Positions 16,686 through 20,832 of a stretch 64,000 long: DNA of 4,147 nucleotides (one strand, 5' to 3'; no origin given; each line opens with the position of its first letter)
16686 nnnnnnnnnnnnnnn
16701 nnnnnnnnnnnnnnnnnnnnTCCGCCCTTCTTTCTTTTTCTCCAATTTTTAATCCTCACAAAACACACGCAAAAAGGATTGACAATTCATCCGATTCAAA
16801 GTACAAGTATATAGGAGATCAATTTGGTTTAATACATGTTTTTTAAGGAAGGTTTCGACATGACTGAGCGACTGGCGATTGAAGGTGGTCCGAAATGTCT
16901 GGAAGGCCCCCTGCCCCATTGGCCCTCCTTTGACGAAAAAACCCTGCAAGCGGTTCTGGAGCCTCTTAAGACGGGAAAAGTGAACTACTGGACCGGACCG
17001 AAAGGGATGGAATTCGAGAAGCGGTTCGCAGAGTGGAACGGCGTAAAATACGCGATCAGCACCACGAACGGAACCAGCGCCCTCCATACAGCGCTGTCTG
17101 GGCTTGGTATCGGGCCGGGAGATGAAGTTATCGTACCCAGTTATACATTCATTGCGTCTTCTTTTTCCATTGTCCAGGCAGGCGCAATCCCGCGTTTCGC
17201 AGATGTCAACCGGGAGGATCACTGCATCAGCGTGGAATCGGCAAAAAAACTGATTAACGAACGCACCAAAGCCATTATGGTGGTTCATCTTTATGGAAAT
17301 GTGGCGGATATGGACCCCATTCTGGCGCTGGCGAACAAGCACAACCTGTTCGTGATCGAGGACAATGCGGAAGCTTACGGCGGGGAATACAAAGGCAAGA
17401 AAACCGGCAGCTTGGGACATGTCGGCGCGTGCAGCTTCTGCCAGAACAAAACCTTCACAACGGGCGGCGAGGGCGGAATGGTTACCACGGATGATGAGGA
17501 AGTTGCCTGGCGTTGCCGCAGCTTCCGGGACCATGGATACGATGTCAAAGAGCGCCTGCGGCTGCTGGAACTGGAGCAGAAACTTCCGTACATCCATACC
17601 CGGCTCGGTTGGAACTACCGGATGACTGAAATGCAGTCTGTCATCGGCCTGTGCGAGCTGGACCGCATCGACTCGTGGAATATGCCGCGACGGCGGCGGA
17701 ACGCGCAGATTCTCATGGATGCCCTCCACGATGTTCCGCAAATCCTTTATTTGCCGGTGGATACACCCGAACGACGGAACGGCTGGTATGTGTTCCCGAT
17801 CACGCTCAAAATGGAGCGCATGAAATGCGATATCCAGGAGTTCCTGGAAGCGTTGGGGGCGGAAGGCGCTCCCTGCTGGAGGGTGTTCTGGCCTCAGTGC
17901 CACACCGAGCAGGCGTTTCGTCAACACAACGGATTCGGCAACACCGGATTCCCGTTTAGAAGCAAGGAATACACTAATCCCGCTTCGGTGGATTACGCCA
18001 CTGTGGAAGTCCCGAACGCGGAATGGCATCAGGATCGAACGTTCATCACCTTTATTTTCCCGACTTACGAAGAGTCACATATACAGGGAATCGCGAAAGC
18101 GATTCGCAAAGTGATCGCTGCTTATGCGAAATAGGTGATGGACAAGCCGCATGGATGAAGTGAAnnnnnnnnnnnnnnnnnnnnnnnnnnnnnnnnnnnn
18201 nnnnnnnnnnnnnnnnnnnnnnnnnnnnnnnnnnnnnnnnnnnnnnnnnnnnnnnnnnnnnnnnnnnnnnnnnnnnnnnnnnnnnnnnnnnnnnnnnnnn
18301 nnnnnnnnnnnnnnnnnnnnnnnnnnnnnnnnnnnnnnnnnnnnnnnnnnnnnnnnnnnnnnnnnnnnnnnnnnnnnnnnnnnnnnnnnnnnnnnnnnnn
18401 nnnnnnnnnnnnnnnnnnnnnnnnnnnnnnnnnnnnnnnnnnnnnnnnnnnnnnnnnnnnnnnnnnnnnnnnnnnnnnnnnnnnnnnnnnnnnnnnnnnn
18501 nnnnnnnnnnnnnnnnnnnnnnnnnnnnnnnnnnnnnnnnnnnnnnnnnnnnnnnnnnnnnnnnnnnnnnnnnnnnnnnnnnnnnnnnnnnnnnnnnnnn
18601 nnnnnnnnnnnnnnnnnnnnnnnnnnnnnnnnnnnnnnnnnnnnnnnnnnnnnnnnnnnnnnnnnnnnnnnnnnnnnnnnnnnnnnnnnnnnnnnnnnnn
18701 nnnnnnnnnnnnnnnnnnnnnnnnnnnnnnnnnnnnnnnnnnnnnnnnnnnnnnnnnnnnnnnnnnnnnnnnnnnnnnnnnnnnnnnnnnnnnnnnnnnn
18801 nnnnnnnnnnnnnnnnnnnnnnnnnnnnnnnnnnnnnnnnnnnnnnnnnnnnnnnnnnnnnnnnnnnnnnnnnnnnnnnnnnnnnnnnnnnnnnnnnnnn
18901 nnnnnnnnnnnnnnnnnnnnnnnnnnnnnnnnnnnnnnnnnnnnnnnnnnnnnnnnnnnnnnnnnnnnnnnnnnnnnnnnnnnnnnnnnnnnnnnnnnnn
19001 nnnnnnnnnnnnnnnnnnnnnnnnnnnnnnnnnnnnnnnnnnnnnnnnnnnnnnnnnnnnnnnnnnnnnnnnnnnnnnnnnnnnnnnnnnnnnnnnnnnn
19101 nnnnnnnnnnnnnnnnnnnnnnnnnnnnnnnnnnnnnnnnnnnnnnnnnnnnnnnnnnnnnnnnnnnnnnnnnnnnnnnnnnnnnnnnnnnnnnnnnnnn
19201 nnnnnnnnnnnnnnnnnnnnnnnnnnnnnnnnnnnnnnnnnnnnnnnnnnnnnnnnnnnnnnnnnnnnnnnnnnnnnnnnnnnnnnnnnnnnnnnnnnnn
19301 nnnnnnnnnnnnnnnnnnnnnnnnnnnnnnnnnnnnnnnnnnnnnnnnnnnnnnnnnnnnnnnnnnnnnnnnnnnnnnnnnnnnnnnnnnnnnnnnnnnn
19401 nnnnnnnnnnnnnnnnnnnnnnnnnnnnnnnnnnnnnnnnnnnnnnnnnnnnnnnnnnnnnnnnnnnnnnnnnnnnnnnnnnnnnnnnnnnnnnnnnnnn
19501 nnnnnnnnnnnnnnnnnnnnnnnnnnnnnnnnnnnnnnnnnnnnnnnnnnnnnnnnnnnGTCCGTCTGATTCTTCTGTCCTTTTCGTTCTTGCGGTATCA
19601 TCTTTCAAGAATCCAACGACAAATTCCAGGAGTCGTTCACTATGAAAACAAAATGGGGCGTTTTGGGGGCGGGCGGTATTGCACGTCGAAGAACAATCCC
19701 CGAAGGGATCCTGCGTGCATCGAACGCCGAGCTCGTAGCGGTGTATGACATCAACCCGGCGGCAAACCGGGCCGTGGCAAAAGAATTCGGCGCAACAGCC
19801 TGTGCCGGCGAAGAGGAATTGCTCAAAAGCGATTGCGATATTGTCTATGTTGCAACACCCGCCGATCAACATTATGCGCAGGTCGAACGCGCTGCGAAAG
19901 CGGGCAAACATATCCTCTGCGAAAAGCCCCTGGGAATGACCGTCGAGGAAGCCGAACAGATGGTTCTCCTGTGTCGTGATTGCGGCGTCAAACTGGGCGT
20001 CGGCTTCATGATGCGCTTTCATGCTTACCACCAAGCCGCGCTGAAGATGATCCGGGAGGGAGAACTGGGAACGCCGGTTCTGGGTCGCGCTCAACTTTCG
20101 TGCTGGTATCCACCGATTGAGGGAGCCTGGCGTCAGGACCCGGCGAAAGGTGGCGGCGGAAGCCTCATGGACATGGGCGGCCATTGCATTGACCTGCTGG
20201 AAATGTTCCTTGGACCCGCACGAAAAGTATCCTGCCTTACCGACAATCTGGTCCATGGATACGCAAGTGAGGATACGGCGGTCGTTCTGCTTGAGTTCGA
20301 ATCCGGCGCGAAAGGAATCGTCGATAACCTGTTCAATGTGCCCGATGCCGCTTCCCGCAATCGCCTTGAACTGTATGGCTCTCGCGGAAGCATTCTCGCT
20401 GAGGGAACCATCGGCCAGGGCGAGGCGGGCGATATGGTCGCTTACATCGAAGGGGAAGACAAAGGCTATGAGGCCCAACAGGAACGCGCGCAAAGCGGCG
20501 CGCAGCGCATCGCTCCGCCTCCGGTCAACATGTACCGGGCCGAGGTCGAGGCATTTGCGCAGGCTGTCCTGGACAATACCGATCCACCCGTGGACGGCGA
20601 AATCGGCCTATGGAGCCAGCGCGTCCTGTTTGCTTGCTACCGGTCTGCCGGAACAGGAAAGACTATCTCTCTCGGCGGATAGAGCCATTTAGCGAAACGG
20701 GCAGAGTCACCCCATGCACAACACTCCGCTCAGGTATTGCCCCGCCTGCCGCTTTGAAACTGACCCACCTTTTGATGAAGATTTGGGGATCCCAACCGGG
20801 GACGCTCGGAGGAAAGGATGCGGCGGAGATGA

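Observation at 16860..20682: DegT aminotransferase, cytoplasmic ceramidase-like amidohydrolase and Gfo/Idh/MocA dehydrogenase in one co-directional cluster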

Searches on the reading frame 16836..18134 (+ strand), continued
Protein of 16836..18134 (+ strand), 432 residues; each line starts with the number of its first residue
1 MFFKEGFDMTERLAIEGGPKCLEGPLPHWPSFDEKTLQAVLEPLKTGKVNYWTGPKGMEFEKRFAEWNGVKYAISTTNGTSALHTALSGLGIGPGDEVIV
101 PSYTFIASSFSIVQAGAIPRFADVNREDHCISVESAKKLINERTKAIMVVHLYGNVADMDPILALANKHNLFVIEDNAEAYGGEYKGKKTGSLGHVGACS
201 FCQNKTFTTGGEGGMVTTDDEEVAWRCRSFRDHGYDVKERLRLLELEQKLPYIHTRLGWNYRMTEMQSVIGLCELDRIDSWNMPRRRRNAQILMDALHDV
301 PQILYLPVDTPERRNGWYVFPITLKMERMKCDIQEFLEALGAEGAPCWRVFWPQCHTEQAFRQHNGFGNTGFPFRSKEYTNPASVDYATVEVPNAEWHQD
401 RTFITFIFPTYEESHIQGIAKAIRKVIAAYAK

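Call 69: search_protein_families(library=pfam, proteins=[L131:10328-11092:+, L169:10344-11093:+, L150:8282-9061:+, L145:9253-10068:+, L125:10797-12329:+, L131:11113-11841:+, L150:9068-9952:+, L149:7199-8092:+, L162:8896-9783:+, L124:2727-3569:+], max_evalue=0.001)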
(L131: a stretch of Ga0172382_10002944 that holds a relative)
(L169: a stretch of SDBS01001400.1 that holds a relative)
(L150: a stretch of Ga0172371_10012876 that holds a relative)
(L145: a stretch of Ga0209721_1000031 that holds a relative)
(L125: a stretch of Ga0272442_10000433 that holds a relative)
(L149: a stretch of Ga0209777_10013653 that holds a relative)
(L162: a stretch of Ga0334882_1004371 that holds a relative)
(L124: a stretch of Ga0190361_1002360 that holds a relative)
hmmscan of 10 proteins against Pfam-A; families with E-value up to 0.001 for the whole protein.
L131:10328-11092:+ (254 aa): 2 families
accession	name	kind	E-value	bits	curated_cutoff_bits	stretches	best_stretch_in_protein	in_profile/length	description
PF02585.22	PIG-L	-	5.4e-28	98.5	28.2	1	11-129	3-128/129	GlcNAc-PI de-N-acetylase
PF13477.12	Glyco_trans_4_2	-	0.00023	21.8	23.4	0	17-126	8-97/139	Glycosyl transferase 4-like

L169:10344-11093:+ (249 aa): 1 family
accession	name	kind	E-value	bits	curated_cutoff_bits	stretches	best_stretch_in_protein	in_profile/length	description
PF02585.22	PIG-L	-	1.5e-25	90.6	28.2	1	6-126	1-128/129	GlcNAc-PI de-N-acetylase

L150:8282-9061:+ (259 aa): 0 families

L145:9253-10068:+ (271 aa): 1 family
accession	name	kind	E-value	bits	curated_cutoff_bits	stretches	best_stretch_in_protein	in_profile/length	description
PF00899.27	ThiF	-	2.1e-45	155.2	28.1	1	26-255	1-237/238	ThiF family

L125:10797-12329:+ (510 aa): 4 families
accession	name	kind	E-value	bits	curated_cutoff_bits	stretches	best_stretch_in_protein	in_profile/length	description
PF00884.28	Sulfatase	-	3.9e-55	187.7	25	1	57-369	1-300/301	Sulfatase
PF16347.10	SGSH_C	-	3.2e-10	40.8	29.3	1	331-464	14-144/154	N-sulphoglucosamine sulphohydrolase, C-terminal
PF14707.11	Sulfatase_C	-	7.3e-10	39.9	30.9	1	396-475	2-96/127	C-terminal region of aryl-sulfatase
PF01663.27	Phosphodiest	-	1.1e-05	25.7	23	1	80-308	18-221/342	Type I phosphodiesterase / nucleotide pyrophosphatase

L131:11113-11841:+ (242 aa): 0 families

L150:9068-9952:+ (294 aa): 4 families
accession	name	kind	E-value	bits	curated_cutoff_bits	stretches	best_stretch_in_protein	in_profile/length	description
PF12833.13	HTH_18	-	9.1e-21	74.4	33.6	1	205-282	2-79/80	Helix-turn-helix domain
PF00165.29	HTH_AraC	-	1.8e-12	47.5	26.6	1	245-282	6-42/42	Bacterial regulatory helix-turn-helix proteins, AraC family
PF02311.25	AraC_binding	-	6.5e-08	32.8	21.1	1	23-76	11-64/135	AraC-like ligand binding domain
PF07883.17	Cupin_2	-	1.5e-06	28.2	27.2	1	28-74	11-57/70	Cupin domain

L149:7199-8092:+ (297 aa): 1 family
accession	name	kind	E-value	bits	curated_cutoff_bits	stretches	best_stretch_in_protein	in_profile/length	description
PF01261.30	AP_endonuc_2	-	1.9e-20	74.1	31.1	1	53-291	4-248/249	Xylose isomerase-like TIM barrel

L162:8896-9783:+ (295 aa): 2 families
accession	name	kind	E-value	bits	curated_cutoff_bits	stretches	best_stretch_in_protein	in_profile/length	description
PF13449.12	Phytase-like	-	3.7e-12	47.2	27.6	1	91-194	34-151/284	Esterase-like activity of phytase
PF06977.17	SdiA-regulated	-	1.1e-09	38.3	21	1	67-283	24-240/249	SdiA-regulated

L124:2727-3569:+ (280 aa): 4 families
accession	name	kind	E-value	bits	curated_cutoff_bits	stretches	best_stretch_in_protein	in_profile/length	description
PF00106.31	adh_short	-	2.2e-25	89.7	26.6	1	4-137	1-134/195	short chain dehydrogenase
PF13561.12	adh_short_C2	-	6.9e-18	65.5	27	1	13-243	6-226/236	Enoyl-(Acyl carrier protein) reductase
PF08659.16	KR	-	1.1e-07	32.4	22.6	1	5-96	2-95/180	KR domain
PF01370.27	Epimerase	-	7.6e-05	22.7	20.9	1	7-91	2-73/240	NAD dependent epimerase/dehydratase family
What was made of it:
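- Closest known: PIG-L/LmbE sugar N-deacetylases. Same: A PIG-L gene lies directly downstream of the orthologous DegT-Gfo pair in L131 and L169 (call 69).
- PIG-L deacetylases also occur in aminoglycoside, mycothiol and bacillithiol biosynthesis (general knowledge; PIG-L seen in call 69). PIG-L and sulfatase at the equivalent place point to action on the sugar (call 69).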

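Call 75: search_protein_families(library=pfam, proteins=[L131:1825-2928:+, L131:2900-4069:+, L131:6799-7869:+, L131:11859-13736:+, L131:43-1755:+, L169:2108-3379:+, L169:3456-4925:+, L169:4948-5613:+, L169:5694-6716:+, L169:6713-7927:+], max_evalue=0.001)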
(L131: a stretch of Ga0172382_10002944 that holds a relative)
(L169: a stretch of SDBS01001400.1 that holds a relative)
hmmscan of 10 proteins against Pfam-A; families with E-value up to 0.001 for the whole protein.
L131:1825-2928:+ (367 aa): 1 family
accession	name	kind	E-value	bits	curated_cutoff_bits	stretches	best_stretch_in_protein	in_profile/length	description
PF00149.33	Metallophos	-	3.8e-13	50.7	21.5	1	57-292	1-190/191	Calcineurin-like phosphoesterase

L131:2900-4069:+ (389 aa): 2 families
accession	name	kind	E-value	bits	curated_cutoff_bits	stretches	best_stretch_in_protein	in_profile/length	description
PF00149.33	Metallophos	-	9.6e-16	59.2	21.5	1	99-317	1-189/191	Calcineurin-like phosphoesterase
PF12850.12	Metallophos_2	-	7.9e-05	23.1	27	0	100-182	2-63/154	Calcineurin-like phosphoesterase superfamily domain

L131:6799-7869:+ (356 aa): 0 families

L131:11859-13736:+ (625 aa): 2 families
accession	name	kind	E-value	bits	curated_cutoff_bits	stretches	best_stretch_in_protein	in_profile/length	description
PF16889.11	Hepar_II_III_N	-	2.1e-47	162.5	22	1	2-318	13-320/340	Heparinase II/III N-terminus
PF07940.18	Hepar_II_III_C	-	2.7e-26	93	24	1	356-567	4-221/237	Heparinase II/III-like, C-terminal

L131:43-1755:+ (570 aa): 2 families
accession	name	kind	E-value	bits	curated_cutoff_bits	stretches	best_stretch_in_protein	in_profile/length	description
PF07971.18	Glyco_hydro_92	-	2e-174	581.4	24.6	1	99-567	1-463/464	Glycosyl hydrolase family 92 catalytic domain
PF17678.7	Glyco_hydro_92N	-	3.3e-17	63.5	34.5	1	1-93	141-236/236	Glycosyl hydrolase family 92 N-terminal domain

L169:2108-3379:+ (423 aa): 2 families
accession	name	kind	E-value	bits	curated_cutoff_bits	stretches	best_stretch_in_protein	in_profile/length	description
PF00155.27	Aminotran_1_2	-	2.1e-37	129.6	19.7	1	69-416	8-361/361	Aminotransferase class I and II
PF01053.26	Cys_Met_Meta_PP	-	2.4e-05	23.5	27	1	124-234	72-174/381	Cys/Met metabolism PLP-dependent enzyme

L169:3456-4925:+ (489 aa): 3 families
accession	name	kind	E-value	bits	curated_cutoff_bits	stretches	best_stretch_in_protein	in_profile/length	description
PF13185.12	GAF_2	-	1.4e-16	61.3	28.6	1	339-476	3-135/136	GAF domain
PF01590.32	GAF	-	7.2e-10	40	22.4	1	339-476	1-133/133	GAF domain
PF13492.12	GAF_3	-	9.1e-06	26.6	27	1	339-477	1-128/129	GAF domain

L169:4948-5613:+ (221 aa): 1 family
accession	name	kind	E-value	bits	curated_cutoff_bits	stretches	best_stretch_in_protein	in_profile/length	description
PF16316.10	DUF4956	-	1.6e-44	152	30.6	1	38-207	5-169/169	Domain of unknown function (DUF4956)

L169:5694-6716:+ (340 aa): 1 family
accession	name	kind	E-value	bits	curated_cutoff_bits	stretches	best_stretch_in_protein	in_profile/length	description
PF01208.23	URO-D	-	3.2e-37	128.8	23.9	1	3-328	2-336/346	Uroporphyrinogen decarboxylase (URO-D)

L169:6713-7927:+ (404 aa): 5 families
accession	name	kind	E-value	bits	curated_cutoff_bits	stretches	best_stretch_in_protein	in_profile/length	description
PF07690.21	MFS_1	-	6e-56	190.3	33.4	2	21-280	4-267/347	Major Facilitator Superfamily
PF00083.30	Sugar_tr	-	7.2e-09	35.5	22.3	1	231-394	19-194/452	Sugar (and other) transporter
PF12832.13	MFS_1_like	-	2.7e-07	30.4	25.2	0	17-115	216-315/373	MFS_1 like family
PF03825.22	Nuc_H_symport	-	0.00012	21.7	25.9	1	44-317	36-314/400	Nucleoside H+ symporter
PF11700.14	ATG22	-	0.00096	18.4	24.1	1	138-391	197-472/482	Vacuole effluxer Atg22 like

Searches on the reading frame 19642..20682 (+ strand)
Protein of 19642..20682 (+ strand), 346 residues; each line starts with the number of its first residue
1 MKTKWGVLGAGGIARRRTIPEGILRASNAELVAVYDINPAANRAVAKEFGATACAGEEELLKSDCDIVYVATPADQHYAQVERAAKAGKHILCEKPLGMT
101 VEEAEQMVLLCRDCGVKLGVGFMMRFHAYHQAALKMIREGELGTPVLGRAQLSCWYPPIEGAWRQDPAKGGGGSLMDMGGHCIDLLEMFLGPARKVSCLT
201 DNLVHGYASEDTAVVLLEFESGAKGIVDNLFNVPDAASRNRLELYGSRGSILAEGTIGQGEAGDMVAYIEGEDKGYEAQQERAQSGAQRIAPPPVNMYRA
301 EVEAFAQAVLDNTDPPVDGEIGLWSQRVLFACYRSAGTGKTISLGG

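Call 6: search_protein_families(library=pfam, proteins=[window:19642-20682:+], max_evalue=0.001)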
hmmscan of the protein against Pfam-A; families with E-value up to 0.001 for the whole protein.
window:19642-20682:+ (346 aa): 4 families
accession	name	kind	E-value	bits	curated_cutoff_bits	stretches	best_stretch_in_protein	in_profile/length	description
PF22725.1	GFO_IDH_MocA_C3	-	2.9e-30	105.2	27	1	130-251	1-123/124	GFO/IDH/MocA C-terminal domain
PF01408.29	GFO_IDH_MocA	-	2e-28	99.9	24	1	4-122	2-120/120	Oxidoreductase family, NAD-binding Rossmann fold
PF02894.22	GFO_IDH_MocA_C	-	1.5e-25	90.7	22.9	1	135-344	2-218/218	Oxidoreductase family, C-terminal alpha/beta domain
PF03807.23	F420_oxidored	-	0.00091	20.2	21.6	0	6-84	3-79/94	NADP oxidoreductase coenzyme F420-dependent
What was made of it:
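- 19642..20682 (+): Gfo/Idh/MocA NAD(P)-dependent sugar oxidoreductase (346 aa). PF01408, PF22725 and PF02894 all match (call 6).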

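Call 7: search_protein_families(library=ncbifam, proteins=[window:19642-20682:+], max_evalue=0.001)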
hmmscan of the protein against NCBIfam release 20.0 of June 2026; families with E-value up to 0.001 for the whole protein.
window:19642-20682:+ (346 aa): 10 families
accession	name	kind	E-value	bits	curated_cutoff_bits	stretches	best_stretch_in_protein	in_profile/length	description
TIGR04380.1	myo_inos_iolG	equivalog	7.5e-42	143.4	355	1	3-342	2-329/330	inositol 2-dehydrogenase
NF041392.1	XylDh_Gfo6_Halo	equivalog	2.7e-29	102.1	350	1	61-343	79-349/350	D-xylose 1-dehydrogenase Gfo6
NF040723.1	UDP-GlcNAcDh_Arch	equivalog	1.8e-25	90.1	450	1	6-332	4-297/302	UDP-N-acetylglucosamine 3-dehydrogenase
NF052479.1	LevoglcsnDh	equivalog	4.8e-23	81.5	650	1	34-204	41-216/386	levoglucosan dehydrogenase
NF008607.0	PRK11579.1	subfamily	9.9e-20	70.8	330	1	23-280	24-276/346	oxidoreductase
NF052679.1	InsChiInosDhIolG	equivalog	3e-17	62.7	540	1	1-150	1-153/343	bifunctional inositol 2-dehydrogenase/D-chiro-inositol 1-dehydrogenase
NF007574.0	PRK10206.1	equivalog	3.9e-14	52.5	352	1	8-279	8-271/345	oxidoreductase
NF058563.1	BT_2159_fam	equivalog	2.3e-13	49.9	650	1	21-186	17-179/350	disaccharide 3-dehydrogenase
NF058561.1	BT_2158_fam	equivalog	2.4e-06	26.4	750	1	61-143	93-175/487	glycoside 3-dehydrogenase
NF009830.0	PRK13304.1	equivalog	0.0004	19.9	267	1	4-92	3-89/265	aspartate dehydrogenase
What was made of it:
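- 19642..20682 (+): The iolG model scores 143 bits against a cut-off of 355 (call 7).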

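Call 24: search_solved_structures(query=window:19642-20682:+, max_evalue=1e-15)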
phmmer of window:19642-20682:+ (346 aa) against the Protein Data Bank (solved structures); distinct sequences matched with E-value up to 1e-15: 38.
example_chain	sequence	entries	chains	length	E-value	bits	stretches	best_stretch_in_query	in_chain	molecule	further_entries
2glx_A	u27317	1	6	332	8.2e-42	147.2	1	4-342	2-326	1,5-anhydro-D-fructose reductase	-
4koa_A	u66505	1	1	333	3.5e-38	135.2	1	4-343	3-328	1,5-anhydro-D-fructose reductase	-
5a02_A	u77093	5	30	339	2.4e-34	122.6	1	4-344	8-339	ALDOSE-ALDOSE OXIDOREDUCTASE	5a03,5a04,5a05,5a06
3q2k_A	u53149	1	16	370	9.9e-29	104.1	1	2-343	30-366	oxidoreductase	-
9m3d_B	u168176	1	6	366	8.4e-27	97.8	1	2-191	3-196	DgpA1 from W974-1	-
4hkt_A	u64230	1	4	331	1.7e-26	96.8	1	2-255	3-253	Inositol 2-dehydrogenase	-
3q2i_A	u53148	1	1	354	1.2e-24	90.8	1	3-344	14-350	dehydrogenase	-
7xr9_A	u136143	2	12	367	2.7e-24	89.5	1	2-186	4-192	DgpA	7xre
1evj_A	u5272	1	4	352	9.5e-24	87.8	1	5-343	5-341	GLUCOSE-FRUCTOSE OXIDOREDUCTASE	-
1ofg_A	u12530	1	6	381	7.7e-23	84.8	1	5-343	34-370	GLUCOSE-FRUCTOSE OXIDOREDUCTASE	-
1ryd_A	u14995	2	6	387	8.1e-23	84.7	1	5-343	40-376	glucose-fructose oxidoreductase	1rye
1h6a_A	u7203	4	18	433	1.1e-22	84.3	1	5-343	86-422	PRECURSOR FORM OF GLUCOSE-FRUCTOSE OXIDOREDUCTASE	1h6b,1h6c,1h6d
4h3v_A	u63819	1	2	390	2.7e-22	83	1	40-192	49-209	Oxidoreductase domain protein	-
3ezy_A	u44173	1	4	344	1.1e-21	81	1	5-255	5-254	Dehydrogenase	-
3rbv_A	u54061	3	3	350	1.2e-21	80.9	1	5-316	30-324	Sugar 3-ketoreductase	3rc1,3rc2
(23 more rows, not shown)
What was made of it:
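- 19642..20682 (+): Best solved relatives are 1,5-anhydro-D-fructose reductase 2GLX (147 bits) and aldose-aldose oxidoreductase 5A02 (call 24).
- Closest known: 1,5-anhydro-D-fructose reductase. Same: It is the best solved relative of the Gfo gene (147 bits, full length; call 24).
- The Gfo's closest solved relatives act on free, non-nucleotide sugars (1,5-anhydrofructose reductase, aldose-aldose oxidoreductase; call 24).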
